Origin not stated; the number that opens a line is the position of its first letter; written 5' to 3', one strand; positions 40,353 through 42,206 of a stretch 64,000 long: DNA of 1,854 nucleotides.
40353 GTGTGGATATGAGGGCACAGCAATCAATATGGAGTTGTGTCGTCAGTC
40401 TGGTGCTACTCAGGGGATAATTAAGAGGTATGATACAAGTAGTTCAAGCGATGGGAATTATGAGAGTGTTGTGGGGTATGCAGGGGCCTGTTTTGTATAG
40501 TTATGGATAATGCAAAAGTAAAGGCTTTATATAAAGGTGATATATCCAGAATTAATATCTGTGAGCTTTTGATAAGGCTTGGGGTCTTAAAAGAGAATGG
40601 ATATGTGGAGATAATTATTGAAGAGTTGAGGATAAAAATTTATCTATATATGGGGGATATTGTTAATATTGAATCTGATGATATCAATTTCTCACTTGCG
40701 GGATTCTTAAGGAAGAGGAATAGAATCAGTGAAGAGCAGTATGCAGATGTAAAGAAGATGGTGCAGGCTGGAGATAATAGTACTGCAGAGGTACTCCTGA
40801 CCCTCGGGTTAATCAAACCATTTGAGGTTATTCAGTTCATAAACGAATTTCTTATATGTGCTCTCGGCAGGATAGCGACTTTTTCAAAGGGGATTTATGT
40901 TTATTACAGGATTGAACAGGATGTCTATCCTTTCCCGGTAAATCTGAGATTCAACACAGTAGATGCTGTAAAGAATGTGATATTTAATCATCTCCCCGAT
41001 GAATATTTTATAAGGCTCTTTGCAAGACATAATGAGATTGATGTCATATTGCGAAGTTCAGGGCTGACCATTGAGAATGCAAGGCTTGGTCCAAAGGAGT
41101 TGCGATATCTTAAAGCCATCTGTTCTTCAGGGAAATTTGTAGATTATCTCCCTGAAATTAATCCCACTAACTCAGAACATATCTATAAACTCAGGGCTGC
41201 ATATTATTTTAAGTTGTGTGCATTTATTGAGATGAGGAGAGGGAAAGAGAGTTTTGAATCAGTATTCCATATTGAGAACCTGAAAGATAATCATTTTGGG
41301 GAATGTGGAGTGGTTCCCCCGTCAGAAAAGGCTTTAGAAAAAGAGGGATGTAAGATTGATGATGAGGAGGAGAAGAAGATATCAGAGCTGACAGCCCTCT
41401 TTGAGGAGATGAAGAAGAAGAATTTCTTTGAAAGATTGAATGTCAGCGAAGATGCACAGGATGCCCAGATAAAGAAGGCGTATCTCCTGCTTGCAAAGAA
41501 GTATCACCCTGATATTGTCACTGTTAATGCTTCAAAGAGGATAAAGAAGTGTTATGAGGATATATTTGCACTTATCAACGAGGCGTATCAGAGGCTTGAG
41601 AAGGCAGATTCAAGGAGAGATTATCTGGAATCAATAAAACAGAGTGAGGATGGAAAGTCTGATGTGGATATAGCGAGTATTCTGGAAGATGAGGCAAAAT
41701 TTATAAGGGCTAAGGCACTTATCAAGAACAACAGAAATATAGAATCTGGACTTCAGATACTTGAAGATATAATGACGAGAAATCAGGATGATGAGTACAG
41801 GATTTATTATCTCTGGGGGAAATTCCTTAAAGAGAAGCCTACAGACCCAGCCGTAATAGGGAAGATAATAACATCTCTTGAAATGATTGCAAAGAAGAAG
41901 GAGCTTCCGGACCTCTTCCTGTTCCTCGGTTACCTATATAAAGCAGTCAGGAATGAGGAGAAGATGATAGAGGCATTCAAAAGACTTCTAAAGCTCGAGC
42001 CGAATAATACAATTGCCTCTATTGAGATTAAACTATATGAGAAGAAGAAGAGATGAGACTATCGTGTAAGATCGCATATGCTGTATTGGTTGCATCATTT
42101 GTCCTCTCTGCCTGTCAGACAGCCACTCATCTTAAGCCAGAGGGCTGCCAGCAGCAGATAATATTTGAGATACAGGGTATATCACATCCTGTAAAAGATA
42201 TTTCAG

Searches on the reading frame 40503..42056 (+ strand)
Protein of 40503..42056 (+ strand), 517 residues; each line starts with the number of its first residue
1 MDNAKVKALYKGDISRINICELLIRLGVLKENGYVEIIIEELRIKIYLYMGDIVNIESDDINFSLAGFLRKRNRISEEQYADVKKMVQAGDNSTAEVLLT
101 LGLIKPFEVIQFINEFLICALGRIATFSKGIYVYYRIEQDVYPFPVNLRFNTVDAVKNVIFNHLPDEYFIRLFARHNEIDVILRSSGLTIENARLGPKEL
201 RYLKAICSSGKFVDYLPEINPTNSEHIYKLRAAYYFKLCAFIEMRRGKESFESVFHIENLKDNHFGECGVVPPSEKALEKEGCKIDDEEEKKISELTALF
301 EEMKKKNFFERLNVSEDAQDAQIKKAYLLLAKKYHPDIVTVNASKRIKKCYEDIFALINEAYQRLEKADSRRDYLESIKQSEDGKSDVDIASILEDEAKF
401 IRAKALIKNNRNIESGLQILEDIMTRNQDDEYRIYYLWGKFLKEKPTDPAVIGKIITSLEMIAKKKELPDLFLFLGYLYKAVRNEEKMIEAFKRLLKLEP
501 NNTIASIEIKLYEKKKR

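Call 78: search_protein_families(library=pfam, proteins=[window:40503-42056:+], max_evalue=0.00001)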
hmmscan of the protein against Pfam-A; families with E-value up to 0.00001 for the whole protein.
window:40503-42056:+ (517 aa): 1 family
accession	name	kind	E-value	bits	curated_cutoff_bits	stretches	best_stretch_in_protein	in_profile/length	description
PF00226.36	DnaJ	-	1.1e-13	51.4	27.8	1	307-374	1-62/63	DnaJ domain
